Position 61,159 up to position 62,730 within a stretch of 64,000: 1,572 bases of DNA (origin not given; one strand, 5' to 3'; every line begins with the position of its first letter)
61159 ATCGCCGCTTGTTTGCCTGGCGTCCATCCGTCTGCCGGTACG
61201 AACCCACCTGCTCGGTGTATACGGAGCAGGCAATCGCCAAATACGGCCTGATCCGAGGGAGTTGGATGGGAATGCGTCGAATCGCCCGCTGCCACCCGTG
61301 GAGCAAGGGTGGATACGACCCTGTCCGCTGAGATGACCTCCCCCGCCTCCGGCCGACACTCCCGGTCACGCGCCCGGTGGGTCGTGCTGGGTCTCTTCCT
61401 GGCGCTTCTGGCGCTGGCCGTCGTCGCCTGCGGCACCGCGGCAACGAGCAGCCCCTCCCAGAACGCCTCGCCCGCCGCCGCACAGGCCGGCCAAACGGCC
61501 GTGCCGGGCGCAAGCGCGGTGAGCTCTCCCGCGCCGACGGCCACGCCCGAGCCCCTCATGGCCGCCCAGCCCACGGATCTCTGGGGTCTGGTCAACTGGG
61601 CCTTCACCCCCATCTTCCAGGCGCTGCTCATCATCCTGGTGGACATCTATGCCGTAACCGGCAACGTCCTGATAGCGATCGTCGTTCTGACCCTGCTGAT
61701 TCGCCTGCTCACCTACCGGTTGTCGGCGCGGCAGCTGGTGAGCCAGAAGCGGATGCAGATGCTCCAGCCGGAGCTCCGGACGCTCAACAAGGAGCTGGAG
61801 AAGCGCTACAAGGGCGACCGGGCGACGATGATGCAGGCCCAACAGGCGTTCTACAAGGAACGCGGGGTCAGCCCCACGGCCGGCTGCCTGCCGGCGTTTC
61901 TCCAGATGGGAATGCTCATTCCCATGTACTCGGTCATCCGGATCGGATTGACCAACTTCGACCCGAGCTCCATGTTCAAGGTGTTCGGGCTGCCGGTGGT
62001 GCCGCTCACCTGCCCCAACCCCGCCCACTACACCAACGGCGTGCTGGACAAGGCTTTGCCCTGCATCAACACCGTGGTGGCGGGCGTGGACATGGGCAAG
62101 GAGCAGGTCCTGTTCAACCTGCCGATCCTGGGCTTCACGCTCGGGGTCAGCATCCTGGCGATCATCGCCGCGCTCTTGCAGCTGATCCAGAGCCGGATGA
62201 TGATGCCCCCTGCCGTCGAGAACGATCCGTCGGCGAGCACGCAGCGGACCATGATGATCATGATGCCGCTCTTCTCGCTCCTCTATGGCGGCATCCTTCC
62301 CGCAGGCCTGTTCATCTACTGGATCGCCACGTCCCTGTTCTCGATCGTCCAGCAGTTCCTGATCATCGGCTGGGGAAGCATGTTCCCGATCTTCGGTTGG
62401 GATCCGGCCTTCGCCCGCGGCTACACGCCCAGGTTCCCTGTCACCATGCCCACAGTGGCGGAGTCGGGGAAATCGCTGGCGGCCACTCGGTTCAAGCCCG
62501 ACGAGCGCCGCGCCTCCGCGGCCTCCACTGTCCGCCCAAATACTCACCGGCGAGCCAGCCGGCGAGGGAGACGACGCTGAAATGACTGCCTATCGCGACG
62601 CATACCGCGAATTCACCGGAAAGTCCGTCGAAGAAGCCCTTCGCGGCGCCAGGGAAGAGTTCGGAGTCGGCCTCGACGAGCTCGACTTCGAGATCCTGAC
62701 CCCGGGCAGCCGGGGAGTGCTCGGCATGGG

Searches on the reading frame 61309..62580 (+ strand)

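Call 26: search_protein_families(library=pfam, proteins=[window:61309-62580:+], max_evalue=0.001)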
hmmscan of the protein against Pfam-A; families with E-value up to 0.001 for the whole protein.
window:61309-62580:+ (423 aa): 1 family
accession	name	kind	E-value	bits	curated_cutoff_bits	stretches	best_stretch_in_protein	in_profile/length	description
PF02096.25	60KD_IMP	-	4.2e-39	134.6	35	1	121-352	2-161/163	60Kd inner membrane protein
